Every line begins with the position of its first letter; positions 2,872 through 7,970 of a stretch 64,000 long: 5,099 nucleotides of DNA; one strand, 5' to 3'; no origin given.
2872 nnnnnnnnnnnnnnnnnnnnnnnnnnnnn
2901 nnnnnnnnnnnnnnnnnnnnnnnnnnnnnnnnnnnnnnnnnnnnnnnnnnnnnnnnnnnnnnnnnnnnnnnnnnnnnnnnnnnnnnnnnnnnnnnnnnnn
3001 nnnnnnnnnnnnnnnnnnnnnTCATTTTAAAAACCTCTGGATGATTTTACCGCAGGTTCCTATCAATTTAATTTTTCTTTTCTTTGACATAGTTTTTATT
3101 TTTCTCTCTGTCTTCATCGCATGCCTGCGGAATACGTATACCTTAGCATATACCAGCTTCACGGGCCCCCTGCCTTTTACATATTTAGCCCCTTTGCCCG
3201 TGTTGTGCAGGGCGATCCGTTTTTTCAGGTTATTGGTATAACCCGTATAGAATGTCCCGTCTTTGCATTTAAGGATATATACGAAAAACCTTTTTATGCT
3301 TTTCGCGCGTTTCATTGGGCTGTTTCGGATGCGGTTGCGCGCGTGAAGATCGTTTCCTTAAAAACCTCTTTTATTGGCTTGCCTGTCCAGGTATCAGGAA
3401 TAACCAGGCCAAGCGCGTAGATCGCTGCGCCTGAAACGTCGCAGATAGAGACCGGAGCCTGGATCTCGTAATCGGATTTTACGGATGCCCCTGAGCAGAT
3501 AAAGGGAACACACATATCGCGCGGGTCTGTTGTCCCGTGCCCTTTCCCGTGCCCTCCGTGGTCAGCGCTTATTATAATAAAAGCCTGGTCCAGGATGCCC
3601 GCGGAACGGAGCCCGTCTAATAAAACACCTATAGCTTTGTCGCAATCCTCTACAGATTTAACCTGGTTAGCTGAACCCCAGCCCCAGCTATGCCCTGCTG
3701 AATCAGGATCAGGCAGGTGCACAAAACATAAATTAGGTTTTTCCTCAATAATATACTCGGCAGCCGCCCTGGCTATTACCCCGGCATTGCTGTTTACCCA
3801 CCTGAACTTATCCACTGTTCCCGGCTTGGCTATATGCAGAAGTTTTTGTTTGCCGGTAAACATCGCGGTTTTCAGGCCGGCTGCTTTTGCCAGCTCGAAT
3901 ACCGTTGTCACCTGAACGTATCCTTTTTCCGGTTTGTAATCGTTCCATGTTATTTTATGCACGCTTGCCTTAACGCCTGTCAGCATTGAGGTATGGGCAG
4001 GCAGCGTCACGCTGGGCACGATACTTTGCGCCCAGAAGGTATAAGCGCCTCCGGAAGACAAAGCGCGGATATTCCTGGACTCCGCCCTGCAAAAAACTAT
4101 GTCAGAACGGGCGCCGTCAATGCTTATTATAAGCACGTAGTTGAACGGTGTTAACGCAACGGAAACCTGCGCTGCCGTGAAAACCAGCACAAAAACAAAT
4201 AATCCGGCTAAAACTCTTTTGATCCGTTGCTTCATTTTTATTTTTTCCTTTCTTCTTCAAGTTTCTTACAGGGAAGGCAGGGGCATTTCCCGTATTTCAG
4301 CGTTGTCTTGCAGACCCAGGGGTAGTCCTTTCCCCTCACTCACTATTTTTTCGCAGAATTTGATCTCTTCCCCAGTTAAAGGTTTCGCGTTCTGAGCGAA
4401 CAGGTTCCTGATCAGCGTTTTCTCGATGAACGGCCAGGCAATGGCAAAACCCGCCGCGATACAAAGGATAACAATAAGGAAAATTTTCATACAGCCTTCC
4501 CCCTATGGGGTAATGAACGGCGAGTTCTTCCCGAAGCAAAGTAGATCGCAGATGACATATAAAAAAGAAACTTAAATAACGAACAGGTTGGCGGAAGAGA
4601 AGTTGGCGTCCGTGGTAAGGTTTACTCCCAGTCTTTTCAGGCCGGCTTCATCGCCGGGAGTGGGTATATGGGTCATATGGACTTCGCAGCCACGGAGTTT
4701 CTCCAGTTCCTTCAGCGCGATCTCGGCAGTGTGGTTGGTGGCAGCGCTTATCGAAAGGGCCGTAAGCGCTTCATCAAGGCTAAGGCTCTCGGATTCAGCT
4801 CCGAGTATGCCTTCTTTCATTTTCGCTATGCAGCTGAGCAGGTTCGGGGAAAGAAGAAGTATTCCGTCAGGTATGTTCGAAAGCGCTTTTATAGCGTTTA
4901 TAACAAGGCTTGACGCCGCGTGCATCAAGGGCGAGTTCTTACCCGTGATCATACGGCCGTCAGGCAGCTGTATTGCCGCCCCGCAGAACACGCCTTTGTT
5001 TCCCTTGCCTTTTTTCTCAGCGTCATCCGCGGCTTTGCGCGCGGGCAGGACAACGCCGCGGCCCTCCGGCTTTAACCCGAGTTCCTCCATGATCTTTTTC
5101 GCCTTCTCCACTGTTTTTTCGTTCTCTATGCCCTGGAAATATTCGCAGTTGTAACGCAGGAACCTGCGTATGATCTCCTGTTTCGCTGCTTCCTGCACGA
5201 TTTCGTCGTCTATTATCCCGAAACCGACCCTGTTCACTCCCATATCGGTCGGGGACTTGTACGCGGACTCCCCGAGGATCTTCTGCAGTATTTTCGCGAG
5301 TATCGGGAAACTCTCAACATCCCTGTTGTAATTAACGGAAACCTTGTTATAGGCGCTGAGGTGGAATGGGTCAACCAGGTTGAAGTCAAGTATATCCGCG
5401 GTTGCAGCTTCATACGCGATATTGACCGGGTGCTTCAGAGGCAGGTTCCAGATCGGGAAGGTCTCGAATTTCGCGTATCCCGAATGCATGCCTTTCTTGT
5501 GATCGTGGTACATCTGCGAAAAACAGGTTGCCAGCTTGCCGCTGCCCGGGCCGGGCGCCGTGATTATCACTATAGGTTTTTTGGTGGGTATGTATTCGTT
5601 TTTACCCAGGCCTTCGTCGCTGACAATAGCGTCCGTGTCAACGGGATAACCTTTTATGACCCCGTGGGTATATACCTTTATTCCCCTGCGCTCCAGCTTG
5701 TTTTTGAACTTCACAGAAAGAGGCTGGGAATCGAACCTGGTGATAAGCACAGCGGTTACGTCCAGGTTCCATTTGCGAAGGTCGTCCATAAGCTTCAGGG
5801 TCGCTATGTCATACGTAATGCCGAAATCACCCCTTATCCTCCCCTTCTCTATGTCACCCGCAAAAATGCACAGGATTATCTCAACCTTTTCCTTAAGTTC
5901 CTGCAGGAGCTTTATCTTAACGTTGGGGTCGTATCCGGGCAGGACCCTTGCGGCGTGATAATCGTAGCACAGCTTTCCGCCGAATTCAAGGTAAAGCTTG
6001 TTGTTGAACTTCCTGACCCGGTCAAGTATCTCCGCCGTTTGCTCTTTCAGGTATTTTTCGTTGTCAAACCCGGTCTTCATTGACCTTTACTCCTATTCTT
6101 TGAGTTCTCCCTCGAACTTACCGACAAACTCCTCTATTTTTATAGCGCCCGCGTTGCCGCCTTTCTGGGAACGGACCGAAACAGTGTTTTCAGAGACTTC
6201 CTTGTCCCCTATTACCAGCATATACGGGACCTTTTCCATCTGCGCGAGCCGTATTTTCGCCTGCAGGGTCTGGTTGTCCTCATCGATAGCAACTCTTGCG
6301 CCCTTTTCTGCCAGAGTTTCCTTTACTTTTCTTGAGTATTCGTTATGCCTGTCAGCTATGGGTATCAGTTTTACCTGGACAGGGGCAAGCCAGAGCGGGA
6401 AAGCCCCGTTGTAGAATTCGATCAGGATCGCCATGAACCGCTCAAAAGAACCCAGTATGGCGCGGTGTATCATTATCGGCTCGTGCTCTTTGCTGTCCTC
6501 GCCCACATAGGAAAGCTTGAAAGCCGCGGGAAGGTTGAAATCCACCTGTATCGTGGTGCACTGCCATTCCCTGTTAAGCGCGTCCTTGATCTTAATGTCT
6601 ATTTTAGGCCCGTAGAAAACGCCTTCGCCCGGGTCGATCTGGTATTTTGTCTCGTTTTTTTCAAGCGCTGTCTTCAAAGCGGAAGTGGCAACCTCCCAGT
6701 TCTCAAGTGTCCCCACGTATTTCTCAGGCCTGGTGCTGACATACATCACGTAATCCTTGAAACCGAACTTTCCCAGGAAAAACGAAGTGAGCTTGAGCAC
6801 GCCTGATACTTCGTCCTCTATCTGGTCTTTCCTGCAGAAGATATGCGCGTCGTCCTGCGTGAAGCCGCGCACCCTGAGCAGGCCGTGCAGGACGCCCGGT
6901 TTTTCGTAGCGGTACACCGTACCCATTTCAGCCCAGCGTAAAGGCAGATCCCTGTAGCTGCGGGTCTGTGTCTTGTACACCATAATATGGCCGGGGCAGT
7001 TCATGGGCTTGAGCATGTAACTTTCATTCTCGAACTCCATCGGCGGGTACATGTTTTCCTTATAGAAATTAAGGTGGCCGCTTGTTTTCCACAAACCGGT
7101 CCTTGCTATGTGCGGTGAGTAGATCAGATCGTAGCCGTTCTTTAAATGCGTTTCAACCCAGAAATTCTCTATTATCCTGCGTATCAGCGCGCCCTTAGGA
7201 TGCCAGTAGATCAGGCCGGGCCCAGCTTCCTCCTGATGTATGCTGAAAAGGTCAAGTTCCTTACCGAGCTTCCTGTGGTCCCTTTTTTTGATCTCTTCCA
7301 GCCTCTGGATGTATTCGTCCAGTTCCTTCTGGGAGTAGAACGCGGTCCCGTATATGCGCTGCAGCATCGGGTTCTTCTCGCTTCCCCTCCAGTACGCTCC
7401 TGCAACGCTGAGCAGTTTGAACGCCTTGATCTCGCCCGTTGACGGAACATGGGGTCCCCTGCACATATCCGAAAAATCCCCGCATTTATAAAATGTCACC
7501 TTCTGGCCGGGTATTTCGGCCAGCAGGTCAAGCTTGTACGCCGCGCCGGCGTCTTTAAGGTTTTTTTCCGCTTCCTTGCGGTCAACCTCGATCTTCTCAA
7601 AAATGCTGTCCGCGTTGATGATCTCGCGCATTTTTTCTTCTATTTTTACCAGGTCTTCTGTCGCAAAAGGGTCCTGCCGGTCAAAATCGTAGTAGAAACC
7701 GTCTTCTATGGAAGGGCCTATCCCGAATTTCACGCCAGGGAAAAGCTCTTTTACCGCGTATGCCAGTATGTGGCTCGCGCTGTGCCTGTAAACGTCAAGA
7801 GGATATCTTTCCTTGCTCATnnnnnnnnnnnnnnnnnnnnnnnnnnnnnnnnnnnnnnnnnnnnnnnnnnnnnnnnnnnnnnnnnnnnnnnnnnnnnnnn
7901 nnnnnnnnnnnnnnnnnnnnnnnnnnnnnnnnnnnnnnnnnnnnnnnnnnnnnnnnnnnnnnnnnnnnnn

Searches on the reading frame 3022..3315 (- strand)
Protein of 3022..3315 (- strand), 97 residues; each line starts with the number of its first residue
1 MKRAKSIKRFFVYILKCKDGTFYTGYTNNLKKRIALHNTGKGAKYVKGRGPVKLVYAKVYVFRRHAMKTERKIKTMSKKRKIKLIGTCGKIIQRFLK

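Call 45: search_protein_families(library=pfam, proteins=[window:3022-3315:-], max_evalue=0.000001)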
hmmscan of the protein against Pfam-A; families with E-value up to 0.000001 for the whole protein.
window:3022-3315:- (97 aa): 1 family
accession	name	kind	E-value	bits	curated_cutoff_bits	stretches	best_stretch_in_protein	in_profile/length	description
PF01541.30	GIY-YIG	-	1.5e-16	60.8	22.6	1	10-82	2-77/78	GIY-YIG catalytic domain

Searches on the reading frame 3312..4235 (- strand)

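Call 45: search_protein_families(library=pfam, proteins=[window:3312-4235:-], max_evalue=0.000001)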
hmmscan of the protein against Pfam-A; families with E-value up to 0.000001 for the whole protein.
window:3312-4235:- (307 aa): 3 families
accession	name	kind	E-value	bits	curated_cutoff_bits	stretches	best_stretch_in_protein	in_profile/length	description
PF01663.27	Phosphodiest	-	4.2e-28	99.4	23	1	34-227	1-220/342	Type I phosphodiesterase / nucleotide pyrophosphatase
PF01676.23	Metalloenzyme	-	9.6e-11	42.1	24.3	1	149-276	129-249/252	Metalloenzyme superfamily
PF00884.28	Sulfatase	-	1.5e-09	38.1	25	0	190-267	205-291/301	Sulfatase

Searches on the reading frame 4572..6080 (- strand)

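Call 45: search_protein_families(library=pfam, proteins=[window:4572-6080:-], max_evalue=0.000001)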
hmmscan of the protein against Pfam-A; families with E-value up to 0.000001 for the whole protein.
window:4572-6080:- (502 aa): 2 families
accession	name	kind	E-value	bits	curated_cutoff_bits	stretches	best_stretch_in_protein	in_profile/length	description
PF08903.17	DUF1846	-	3.7e-163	542.5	27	1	4-334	2-332/333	Domain of unknown function DUF1846, N-terminal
PF20921.3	DUF1846_C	-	7.7e-51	172.3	27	1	341-500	3-153/153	Domain of unknown function DUF1846, C-terminal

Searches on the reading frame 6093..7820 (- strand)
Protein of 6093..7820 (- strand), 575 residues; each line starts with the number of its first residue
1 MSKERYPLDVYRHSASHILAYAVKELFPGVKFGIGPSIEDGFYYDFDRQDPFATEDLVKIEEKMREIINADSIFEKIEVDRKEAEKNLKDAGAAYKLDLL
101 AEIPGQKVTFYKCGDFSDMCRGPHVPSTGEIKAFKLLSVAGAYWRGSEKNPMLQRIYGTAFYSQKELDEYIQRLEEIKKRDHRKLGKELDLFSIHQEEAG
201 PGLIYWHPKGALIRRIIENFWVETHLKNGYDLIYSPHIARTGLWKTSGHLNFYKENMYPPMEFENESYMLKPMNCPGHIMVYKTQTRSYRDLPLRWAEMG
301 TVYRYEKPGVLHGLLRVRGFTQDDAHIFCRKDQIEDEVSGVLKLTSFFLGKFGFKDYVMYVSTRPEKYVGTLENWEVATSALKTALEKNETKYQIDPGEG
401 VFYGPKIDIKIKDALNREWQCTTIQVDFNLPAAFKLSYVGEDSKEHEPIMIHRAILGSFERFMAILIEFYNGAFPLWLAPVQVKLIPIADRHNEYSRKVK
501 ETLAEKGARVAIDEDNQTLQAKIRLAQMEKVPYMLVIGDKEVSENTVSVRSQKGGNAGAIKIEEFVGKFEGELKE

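Call 45: search_protein_families(library=pfam, proteins=[window:6093-7820:-], max_evalue=0.000001)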
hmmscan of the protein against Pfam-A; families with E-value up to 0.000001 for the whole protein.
window:6093-7820:- (575 aa): 3 families
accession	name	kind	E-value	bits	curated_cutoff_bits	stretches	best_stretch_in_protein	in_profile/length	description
PF00587.30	tRNA-synt_2b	-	4.8e-48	164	29.3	1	264-469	6-178/179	tRNA synthetase class II core domain (G, H, P, S and T)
PF03129.25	HGTP_anticodon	-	5.7e-21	74.9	21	1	482-570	1-92/94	Anticodon binding domain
PF07973.19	tRNA_SAD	-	1.7e-19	69.9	24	1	108-157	1-44/44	Threonyl and Alanyl tRNA synthetase second additional domain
